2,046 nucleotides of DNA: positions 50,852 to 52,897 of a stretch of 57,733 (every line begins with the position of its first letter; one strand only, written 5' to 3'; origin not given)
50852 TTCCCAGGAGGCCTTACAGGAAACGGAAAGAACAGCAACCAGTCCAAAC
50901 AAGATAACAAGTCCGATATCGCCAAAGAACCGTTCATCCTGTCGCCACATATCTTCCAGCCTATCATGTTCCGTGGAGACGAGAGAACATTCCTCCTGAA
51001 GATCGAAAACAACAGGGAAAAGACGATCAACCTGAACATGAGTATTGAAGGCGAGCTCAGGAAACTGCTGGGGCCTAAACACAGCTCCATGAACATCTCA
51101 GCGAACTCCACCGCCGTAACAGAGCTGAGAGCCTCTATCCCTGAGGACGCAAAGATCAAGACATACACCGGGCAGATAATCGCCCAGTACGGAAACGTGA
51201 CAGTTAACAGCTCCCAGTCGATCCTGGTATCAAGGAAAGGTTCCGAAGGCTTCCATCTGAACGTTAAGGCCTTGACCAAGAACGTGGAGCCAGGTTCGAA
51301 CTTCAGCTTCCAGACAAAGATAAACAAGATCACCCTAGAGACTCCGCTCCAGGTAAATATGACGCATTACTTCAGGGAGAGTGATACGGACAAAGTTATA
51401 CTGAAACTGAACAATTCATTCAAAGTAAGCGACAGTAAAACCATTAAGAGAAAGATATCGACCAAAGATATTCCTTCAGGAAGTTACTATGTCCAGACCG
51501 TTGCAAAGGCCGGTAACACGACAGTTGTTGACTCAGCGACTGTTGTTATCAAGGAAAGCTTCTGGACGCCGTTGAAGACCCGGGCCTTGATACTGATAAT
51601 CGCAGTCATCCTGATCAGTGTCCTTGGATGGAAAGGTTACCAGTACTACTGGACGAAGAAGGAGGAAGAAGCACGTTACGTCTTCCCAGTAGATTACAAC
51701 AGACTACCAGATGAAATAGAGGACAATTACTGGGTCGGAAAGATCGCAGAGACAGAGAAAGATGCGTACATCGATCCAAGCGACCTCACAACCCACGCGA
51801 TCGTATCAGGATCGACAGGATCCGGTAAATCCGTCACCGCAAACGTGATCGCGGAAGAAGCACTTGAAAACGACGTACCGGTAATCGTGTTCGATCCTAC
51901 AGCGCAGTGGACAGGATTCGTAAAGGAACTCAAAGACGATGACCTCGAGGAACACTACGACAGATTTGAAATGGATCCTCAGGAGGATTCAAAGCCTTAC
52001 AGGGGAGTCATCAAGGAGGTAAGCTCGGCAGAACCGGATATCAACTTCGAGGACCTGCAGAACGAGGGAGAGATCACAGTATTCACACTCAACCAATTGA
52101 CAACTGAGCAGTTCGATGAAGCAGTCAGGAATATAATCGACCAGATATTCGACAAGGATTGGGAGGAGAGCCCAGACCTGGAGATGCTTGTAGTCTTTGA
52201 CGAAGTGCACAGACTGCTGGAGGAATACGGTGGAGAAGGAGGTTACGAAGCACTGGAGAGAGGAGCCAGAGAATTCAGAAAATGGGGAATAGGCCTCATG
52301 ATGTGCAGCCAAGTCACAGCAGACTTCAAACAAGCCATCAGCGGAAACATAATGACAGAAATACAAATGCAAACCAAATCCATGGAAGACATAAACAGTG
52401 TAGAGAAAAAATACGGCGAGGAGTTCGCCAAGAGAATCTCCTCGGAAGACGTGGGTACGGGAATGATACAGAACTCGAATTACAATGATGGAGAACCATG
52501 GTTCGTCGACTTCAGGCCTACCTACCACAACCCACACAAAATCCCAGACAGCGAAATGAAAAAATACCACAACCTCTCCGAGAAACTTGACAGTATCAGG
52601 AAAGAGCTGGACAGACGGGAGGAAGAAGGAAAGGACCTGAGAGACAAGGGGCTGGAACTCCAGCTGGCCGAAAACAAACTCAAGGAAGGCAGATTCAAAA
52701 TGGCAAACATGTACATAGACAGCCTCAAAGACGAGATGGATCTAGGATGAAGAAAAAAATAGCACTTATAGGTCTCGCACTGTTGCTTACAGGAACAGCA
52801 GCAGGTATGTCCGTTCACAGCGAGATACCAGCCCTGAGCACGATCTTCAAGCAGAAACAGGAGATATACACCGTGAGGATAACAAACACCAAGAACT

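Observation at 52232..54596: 491-bp perfect identity tract at the 3' ends of the two ATPase genes, with a sharp boundary: a gene-conversion signature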

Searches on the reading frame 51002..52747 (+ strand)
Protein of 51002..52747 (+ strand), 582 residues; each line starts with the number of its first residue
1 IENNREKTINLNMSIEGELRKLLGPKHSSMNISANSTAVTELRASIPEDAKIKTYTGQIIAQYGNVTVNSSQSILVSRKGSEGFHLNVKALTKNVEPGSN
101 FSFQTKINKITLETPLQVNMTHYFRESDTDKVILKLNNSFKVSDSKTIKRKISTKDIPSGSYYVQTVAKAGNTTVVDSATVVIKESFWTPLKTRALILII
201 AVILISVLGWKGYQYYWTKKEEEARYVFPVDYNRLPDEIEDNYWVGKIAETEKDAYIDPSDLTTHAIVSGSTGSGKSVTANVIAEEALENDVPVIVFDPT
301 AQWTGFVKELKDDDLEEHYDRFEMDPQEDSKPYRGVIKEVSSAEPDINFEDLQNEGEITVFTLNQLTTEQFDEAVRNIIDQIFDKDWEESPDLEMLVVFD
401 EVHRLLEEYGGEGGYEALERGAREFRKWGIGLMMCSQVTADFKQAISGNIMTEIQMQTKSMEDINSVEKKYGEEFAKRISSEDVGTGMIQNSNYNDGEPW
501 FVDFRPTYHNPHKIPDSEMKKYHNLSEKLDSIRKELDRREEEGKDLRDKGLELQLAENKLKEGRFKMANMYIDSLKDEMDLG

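Call 9: search_protein_families(library=pfam, proteins=[window:51002-52747:+], max_evalue=0.01)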
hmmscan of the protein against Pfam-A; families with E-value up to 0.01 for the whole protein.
window:51002-52747:+ (582 aa): 9 families
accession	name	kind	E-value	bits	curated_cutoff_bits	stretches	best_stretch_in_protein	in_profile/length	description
PF01935.23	DUF87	-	1.1e-13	52.3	23.2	1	245-388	3-126/220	Helicase HerA, central domain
PF05872.18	HerA_C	-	1.3e-07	31.1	22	1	251-310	9-68/502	Helicase HerA-like C-terminal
PF04851.21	ResIII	-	2.9e-07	31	22.5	1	263-408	23-140/164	Type III restriction enzyme, res subunit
PF12846.13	AAA_10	-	2.1e-05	24.2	27.5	1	264-323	22-79/362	AAA-like domain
PF00270.35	DEAD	-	6.6e-05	23.1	26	1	265-410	16-133/167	DEAD/DEAH box helicase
PF01580.24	FtsK_SpoIIIE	-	0.00042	20.3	24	1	251-283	27-59/221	FtsK/SpoIIIE family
PF10412.15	TrwB_AAD_bind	-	0.001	18.5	20.5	0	262-304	14-56/387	Type IV secretion-system coupling protein DNA-binding domain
PF09976.15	TPR_21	-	0.0061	16.8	25.5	0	193-228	8-43/193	Tetratricopeptide repeat-like domain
PF20720.3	nSTAND3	-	0.0061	16.7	27.2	0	265-307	19-61/155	Novel STAND NTPase 3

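Call 10: search_protein_families(library=ncbifam, proteins=[window:51002-52747:+], max_evalue=0.01)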
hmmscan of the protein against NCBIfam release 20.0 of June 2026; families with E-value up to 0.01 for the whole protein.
window:51002-52747:+ (582 aa): 11 families
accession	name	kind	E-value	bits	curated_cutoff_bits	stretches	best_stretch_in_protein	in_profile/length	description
NF053655.1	CedD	equivalog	4.7e-12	45.3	600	1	255-310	213-268/527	DNA-translocating ATPase CedD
NF040937.1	HerA_Thermprot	equivalog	2.7e-08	32.7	800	2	354-489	305-448/487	DNA double-strand break repair helicase HerA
TIGR02746.1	TraC-F-type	equivalog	1.6e-06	26.4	567.05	1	353-447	598-693/800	type IV secretion system protein TraC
NF042944.1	HerA_antiphage_2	equivalog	2.9e-06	26.3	850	1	388-469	422-506/576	anti-phage-associated helicase HerA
TIGR03743.1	SXT_TraD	subfamily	3.2e-06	25.9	366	1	239-299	151-211/636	conjugative transfer system coupling protein TraD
NF033849.1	ser_rich_anae_1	subfamily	4.7e-06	24.2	650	1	250-321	747-823/1163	serine-rich protein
NF045971.1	conju_CD1110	equivalog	3.7e-05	22.2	325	1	263-311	415-464/752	VirB4-like conjugal transfer ATPase, CD1110 family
NF045975.1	VirB4_plasma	equivalog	5.7e-05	21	590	1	266-310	518-562/894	Mbov_0397 family ICE element conjugal transfer ATPase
NF042943.1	HerA_antiphage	equivalog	9.9e-05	21.1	800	1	394-471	434-515/566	anti-phage-associated helicase HerA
NF040819.1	helicase_HerA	equivalog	0.0002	20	970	0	388-467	395-476/561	DNA double-strand break repair helicase HerA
NF041214.1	plasmid_TraB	equivalog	0.00036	19.2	800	1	263-312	248-300/639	plasmid transfer protein TraB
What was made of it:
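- Closest known: HerA / FtsK-superfamily hexameric translocases. Different: Scores are far below the equivalog cut-offs for HerA, CedD and VirB4 (call 10).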
